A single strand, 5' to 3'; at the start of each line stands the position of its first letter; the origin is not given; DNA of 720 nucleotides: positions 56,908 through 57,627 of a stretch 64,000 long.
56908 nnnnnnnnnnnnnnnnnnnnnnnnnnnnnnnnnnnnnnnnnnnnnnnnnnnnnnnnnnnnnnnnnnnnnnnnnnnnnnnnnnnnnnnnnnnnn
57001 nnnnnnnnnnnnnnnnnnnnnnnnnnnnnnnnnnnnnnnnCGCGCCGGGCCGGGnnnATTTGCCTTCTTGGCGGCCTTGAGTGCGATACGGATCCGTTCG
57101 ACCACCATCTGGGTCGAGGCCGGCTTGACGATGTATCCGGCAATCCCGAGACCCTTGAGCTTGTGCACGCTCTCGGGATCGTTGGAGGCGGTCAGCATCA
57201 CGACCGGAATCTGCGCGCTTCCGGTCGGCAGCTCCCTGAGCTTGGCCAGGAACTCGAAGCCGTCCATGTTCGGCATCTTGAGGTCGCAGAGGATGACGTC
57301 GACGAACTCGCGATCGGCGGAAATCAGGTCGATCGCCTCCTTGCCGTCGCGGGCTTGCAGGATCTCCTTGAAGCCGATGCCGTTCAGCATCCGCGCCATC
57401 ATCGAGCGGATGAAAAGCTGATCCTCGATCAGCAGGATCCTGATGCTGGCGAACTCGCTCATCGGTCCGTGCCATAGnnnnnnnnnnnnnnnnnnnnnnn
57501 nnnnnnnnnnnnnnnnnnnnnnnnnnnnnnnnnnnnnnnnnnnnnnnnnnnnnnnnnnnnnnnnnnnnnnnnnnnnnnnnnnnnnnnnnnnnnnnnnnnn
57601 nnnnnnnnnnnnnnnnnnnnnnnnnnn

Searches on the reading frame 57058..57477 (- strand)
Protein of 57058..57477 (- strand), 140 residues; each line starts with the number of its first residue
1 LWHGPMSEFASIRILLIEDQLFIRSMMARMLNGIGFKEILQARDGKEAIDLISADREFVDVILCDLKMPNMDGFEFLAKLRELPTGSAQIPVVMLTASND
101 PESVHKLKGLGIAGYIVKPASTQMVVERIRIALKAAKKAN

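Call 33: search_protein_families(library=pfam, proteins=[window:57058-57477:-], max_evalue=0.001)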
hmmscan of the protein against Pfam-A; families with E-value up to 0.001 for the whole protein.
window:57058-57477:- (140 aa): 1 family
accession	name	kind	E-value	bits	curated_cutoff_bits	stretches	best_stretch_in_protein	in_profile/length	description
PF00072.30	Response_reg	-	1.2e-25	90.3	30.2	1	14-129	1-110/111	Response regulator receiver domain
